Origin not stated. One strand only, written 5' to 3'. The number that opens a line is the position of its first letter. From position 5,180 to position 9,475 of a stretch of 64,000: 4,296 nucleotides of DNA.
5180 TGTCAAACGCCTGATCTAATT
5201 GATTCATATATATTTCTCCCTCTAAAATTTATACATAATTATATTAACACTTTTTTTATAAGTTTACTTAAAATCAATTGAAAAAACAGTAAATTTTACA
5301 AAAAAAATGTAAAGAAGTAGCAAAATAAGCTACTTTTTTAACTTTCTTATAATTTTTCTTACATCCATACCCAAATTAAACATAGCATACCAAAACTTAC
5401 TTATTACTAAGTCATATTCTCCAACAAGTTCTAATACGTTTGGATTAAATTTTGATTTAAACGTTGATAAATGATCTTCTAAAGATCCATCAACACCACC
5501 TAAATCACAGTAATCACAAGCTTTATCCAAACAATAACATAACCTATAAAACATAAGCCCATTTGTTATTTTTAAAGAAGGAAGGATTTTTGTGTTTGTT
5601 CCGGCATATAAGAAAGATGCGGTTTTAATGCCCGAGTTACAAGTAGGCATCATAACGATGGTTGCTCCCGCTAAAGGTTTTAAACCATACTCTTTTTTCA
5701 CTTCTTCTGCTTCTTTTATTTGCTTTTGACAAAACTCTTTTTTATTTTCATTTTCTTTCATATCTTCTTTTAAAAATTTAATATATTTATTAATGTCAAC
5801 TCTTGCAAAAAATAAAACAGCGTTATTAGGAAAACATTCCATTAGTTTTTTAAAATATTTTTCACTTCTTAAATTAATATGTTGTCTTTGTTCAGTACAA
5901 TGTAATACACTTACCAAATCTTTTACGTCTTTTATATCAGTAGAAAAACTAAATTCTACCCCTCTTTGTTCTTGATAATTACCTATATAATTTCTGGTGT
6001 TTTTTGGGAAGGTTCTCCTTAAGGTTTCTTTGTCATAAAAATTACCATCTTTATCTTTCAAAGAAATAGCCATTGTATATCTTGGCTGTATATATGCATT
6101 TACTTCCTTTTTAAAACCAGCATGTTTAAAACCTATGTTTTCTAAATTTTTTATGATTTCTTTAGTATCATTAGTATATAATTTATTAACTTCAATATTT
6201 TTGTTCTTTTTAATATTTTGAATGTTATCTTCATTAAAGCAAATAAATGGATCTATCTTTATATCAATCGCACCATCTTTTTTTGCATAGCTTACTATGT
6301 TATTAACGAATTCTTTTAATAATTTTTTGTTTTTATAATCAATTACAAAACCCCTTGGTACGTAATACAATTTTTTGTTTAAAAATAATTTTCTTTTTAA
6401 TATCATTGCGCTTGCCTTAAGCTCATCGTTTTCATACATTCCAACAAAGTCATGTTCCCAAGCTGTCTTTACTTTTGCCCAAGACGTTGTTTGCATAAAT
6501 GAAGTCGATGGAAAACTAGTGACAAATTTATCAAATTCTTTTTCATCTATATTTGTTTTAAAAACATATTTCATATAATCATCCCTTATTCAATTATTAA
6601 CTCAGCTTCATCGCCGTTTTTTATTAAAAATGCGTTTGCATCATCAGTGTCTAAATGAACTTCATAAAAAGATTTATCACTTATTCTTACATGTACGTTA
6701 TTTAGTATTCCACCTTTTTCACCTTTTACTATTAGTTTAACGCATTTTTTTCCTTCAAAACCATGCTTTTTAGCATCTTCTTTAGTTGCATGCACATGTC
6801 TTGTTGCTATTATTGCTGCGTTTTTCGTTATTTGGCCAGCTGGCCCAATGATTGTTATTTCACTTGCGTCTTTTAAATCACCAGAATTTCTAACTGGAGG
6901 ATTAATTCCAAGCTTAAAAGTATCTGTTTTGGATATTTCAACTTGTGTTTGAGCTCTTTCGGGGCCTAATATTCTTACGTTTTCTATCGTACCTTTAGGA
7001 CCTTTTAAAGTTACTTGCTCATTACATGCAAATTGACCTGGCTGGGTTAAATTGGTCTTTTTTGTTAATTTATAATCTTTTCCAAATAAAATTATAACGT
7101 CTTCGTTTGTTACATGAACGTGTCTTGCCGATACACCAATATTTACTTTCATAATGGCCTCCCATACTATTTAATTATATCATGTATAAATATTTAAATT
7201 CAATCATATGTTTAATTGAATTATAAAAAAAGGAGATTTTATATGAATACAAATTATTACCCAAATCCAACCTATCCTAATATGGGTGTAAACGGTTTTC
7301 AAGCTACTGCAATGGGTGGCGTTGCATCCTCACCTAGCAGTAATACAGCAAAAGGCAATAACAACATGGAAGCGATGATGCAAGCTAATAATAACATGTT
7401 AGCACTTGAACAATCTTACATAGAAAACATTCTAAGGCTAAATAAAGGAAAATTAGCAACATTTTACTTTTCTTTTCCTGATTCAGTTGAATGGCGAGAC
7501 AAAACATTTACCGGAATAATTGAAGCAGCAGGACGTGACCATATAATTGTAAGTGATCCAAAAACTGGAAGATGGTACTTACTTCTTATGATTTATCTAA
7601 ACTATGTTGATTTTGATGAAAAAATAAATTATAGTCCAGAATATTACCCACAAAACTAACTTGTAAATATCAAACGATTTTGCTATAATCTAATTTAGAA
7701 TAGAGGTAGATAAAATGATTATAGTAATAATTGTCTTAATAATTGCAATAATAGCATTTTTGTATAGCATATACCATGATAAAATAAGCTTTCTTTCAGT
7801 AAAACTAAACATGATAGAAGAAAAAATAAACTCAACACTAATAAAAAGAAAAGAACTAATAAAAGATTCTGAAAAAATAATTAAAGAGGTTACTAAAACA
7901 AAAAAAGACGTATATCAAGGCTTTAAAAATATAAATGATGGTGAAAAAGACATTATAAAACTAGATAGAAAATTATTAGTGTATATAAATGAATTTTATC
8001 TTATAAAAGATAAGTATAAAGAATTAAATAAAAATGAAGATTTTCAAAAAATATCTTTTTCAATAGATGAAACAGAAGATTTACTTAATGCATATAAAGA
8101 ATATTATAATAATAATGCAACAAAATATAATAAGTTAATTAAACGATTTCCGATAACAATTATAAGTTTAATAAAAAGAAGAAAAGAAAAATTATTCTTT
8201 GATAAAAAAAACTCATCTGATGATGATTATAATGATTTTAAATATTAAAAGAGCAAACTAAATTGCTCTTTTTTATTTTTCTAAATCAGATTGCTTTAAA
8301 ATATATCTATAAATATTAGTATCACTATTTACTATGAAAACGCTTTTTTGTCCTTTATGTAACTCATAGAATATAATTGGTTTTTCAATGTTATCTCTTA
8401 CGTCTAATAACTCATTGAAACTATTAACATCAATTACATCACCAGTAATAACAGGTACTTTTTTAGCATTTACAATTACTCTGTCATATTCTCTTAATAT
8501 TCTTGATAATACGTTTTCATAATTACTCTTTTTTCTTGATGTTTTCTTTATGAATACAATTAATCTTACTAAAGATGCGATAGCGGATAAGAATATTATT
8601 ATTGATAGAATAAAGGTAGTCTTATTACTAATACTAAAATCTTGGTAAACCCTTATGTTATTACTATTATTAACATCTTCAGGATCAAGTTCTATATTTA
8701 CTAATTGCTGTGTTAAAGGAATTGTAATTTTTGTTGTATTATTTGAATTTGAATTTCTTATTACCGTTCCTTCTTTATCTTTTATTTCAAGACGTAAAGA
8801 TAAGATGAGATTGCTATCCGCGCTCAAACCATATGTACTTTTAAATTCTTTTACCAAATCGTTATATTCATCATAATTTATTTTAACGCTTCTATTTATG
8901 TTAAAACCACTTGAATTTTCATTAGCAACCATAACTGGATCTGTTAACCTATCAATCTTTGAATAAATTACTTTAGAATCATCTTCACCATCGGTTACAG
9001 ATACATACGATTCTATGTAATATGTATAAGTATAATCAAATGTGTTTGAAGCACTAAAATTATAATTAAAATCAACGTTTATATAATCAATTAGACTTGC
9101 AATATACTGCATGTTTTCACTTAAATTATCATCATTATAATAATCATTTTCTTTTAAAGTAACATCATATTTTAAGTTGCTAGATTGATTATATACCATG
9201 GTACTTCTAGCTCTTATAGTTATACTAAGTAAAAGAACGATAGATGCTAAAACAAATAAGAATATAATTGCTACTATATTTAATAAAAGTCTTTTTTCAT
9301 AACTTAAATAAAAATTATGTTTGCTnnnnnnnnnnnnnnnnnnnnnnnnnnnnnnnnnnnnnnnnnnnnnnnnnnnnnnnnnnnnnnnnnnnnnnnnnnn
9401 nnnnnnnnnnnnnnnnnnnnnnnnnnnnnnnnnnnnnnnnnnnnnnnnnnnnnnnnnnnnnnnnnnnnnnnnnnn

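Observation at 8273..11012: SipW-type signal peptidase fused to a polytopic membrane domain and co-encoded with a lysine-rich two-TM protein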

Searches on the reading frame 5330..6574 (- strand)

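Call 71: search_protein_families(library=pfam, proteins=[window:5330-6574:-], max_evalue=0.001)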
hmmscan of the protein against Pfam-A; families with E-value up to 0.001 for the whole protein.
window:5330-6574:- (414 aa): 1 family
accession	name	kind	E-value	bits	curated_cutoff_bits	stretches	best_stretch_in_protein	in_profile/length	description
PF02388.22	FemAB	-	4.7e-66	223.7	24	2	9-294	1-273/406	FemAB family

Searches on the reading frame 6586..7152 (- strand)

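Call 71: search_protein_families(library=pfam, proteins=[window:6586-7152:-], max_evalue=0.001)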
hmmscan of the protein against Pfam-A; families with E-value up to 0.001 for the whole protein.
window:6586-7152:- (188 aa): 1 family
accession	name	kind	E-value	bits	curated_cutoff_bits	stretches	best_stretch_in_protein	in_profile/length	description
PF06130.18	PTAC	-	1.5e-69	233.7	25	1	5-177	2-175/176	Phosphate propanoyltransferase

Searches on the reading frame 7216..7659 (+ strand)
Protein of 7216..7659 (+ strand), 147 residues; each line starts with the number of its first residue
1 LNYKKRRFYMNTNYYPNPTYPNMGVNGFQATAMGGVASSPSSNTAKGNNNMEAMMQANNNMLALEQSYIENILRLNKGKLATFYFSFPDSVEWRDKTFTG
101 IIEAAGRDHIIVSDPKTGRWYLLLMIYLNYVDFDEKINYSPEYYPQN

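Call 3: search_protein_families(library=pfam, proteins=[window:7216-7659:+], max_evalue=1)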
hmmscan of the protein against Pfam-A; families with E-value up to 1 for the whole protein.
window:7216-7659:+ (147 aa): 1 family
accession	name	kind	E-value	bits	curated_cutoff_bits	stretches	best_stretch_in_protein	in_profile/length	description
PF09671.16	Spore_GerQ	-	4e-38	129.6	25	1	64-139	1-76/76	Spore coat protein (Spore_GerQ)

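Call 4: search_protein_families(library=ncbifam, proteins=[window:7216-7659:+], max_evalue=1)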
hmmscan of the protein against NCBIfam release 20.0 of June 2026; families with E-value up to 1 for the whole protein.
window:7216-7659:+ (147 aa): 2 families
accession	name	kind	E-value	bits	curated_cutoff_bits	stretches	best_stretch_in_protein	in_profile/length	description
TIGR02728.1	spore_gerQ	equivalog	3.5e-35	119.9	88.95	1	63-143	2-82/82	spore coat protein GerQ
NF003474.0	PRK05111.1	equivalog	0.13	11.1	460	1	38-70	193-225/383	acetylornithine deacetylase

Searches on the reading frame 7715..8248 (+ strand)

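Call 3: search_protein_families(library=pfam, proteins=[window:7715-8248:+], max_evalue=1)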
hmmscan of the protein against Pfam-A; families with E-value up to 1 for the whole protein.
window:7715-8248:+ (177 aa): 5 families
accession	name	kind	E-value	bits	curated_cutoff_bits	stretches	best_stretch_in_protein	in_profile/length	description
PF04011.17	LemA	-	1.4e-14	54.6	26.2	1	46-168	24-141/149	LemA family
PF06103.16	DUF948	-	0.0048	17.5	37.2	1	4-81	9-85/89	Bacterial protein of unknown function (DUF948)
PF12698.13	ABC2_membrane_3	-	0.049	13.2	31.6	1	2-154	4-153/347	ABC-2 family transporter protein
PF00423.25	HN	-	0.052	12.8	24.4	1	4-88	5-100/541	Haemagglutinin-neuraminidase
PF14584.11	DUF4446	-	0.92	9.9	27.4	0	3-71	2-80/150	Protein of unknown function (DUF4446)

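Call 4: search_protein_families(library=ncbifam, proteins=[window:7715-8248:+], max_evalue=1)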
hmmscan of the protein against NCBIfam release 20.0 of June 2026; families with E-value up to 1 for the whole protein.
window:7715-8248:+ (177 aa): 7 families
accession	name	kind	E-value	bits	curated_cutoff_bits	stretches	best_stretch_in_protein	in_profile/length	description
NF040966.1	MamQ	equivalog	2.1e-07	30.7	250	1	41-169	65-194/221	magnetosome protein MamQ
NF043058.1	T4SS_LegC2C7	subfamily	0.0027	16.7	350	1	105-153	274-322/348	LegC2/C7 family Dot/Icm T4SS effector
NF011275.0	PRK14682.1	equivalog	0.0028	17.9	203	1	60-149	20-101/117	hypothetical protein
NF001457.0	PRK00317.1-3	equivalog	0.007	15.9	164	1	30-85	141-195/200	molybdenum cofactor guanylyltransferase MobA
NF033930.1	pneumo_PspA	exception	0.038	12.7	850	1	31-143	159-271/659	pneumococcal surface protein A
NF033890.1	DotM_IcmP_IVB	equivalog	0.073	12.2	230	1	3-97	3-97/356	type IVB secretion system coupling complex protein DotM/IcmP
NF007207.0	PRK09628.1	equivalog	0.61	9.7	364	1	40-136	166-267/277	2-oxoglutarate ferredoxin oxidoreductase subunit beta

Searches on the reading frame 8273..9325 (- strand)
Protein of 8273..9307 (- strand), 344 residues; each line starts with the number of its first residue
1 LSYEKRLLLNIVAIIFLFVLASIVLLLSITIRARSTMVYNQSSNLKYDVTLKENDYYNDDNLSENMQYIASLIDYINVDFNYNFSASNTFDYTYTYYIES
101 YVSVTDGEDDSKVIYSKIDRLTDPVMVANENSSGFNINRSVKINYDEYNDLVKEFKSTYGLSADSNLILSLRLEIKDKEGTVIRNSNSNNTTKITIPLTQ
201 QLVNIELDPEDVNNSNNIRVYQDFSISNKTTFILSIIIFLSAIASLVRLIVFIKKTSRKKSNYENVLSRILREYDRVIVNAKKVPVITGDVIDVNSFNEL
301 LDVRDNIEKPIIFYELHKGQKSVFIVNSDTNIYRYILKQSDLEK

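Call 8: search_protein_families(library=pfam, proteins=[window:8273-9307:-], max_evalue=10)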
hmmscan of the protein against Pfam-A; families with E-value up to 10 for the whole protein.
window:8273-9307:- (344 aa): 5 families
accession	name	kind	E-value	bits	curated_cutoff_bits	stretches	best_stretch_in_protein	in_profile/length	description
PF17231.7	DUF5305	-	9.3e-18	64.9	29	1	129-335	15-217/217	Family of unknown function (DUF5305)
PF20956.2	DUF4931_C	-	0.066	13.6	28.6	1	125-157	12-44/119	Domain of unknown function (DUF4931) C-terminal domain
PF03653.18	UPF0093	-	0.08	13.7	34.2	1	229-289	9-69/146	Uncharacterised protein family (UPF0093)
PF04999.18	FtsL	-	0.38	11.3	22.9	1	220-260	5-40/97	Cell division protein FtsL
PF25184.1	YxzE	-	1.8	10.1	40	0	12-58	4-50/65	YxzE-like putative bacteriocin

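Call 54: predict_structure(alignment_id=A4)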
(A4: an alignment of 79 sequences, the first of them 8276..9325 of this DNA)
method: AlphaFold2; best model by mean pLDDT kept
length: 350 residues; sequences in the alignment: 79
mean_pLDDT: 86.2   pTM: 0.58
mean pLDDT of the five models: 86.2, 85.6, 85.5, 85.5, 84.7
residues with pLDDT >= 90: 174; 70-90: 143; 50-70: 32; < 50: 1
segments of 3 or more residues with pLDDT < 50: none
pLDDT, mean of each block of 10 residues (from residue 1): 65 89 94 72 84 91 88 90 92 89 93 81 92 90 93 93 90 91 84 75 90 69 71 80 94 88 77 91 88 83 93 93 89 90 84
secondary structure, 60 per line:
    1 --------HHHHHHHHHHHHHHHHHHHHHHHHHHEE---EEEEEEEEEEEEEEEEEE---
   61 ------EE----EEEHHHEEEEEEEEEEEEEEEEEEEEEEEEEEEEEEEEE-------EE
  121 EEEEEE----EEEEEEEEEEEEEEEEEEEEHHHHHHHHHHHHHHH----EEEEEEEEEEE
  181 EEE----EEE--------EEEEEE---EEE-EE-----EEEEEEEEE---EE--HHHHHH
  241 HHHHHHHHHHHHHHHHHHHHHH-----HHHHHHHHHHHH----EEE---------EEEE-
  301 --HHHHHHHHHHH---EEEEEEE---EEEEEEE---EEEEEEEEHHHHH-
elements in order: H9-34 E40-57 E73-75 E79-111 E119-126 E131-150 H151-165 E170-183 E188-190 E199-204 E208-210 E219-227 H235-262 H268-279 E284-286 E296-299 H303-313 E317-323 E327-333 E337-344 H345-349

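Call 56: fold_search(model_id=the predicted structure, library=pdb)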
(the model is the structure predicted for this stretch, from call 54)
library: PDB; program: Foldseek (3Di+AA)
matches with E <= 10: 1605; with E <= 0.001: 4
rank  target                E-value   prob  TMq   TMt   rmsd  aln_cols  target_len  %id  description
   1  8b7d                  4.5e-04  0.89  0.15  0.28  14.7       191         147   11  Luminal domain of TMEM106B (released 2023-07-19)
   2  3but                  5.0e-04  1.00  0.19  0.42  14.8       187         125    8  Crystal structure of protein Af_0446 from Archaeoglobus fulgidus (released 2008-01-15)
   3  8rjc_5                6.6e-04  0.96  0.17  0.29  25.4       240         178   12  Structure of the rabbit 80S ribosome stalled on a 2-TMD rhodopsin intermediate in complex with Sec61-TRAP, open confor (released 2024-01-24)
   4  3eif                  9.6e-04  1.00  0.20  0.09   6.7       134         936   12  1.9 angstrom crystal structure of the active form of the C5a peptidase from Streptococcus pyogenes (ScpA) (released 2009-02-24)
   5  8bty_A                1.1e-03  1.00  0.19  0.09   6.7       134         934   13  Structure of the active form of ScpB, the C5a-peptidase from Streptococcus agalactiae. (released 2023-11-15)
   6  7yzx_A                1.6e-03  1.00  0.19  0.09   6.8       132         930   11  ScpA from Streptococcus pyogenes, D783A mutant. (released 2022-08-31)
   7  7bj3                  1.7e-03  1.00  0.19  0.09   6.8       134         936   11  ScpA from Streptococcus pyogenes, S512A active site mutant (released 2021-05-12)
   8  6vjb                  1.9e-03  0.99  0.18  0.06   7.6       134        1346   13  Crystal structure of a catalytically inactive CXC Chemokine-degrading protease SpyCEP from Streptococcus pyogenes (released 2020-04-15)
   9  1xf1_A                2.0e-03  1.00  0.20  0.09   6.8       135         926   13  Structure of C5a peptidase- a key virulence factor from Streptococcus (released 2005-11-22)
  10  6okt_H                2.2e-03  0.13  0.09  0.08  36.0       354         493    9  CDTb Double Heptamer Long Form Mask 1 Modeled from Cryo-EM Map Reconstructed using C7 Symmetry (released 2019-10-30)
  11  9n9j_5                2.3e-03  0.99  0.20  0.40   7.1       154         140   15  Structure of a GRP94 folding intermediate engaged with a CCDC134- and FKBP11-bound secretory translocon (released 2025-11-19)
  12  8b5l_q                2.3e-03  0.85  0.15  0.27  23.3       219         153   14  Cryo-EM structure of ribosome-Sec61-TRAP (TRanslocon Associated Protein) translocon complex (released 2023-03-01)
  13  1xvs_A                2.6e-03  0.95  0.17  0.36   9.6       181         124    7  Crystal structure of apaG Protein from Vibrio cholerae (released 2004-12-14)
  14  2f1e_MODEL_1_A        2.6e-03  0.94  0.17  0.35   8.8       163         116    6  Solution structure of ApaG protein (released 2006-10-24)
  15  5xxz_A                2.6e-03  0.93  0.19  0.07  10.8       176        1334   11  Crystal structure of a serine protease from Streptococcus species (released 2018-08-08)
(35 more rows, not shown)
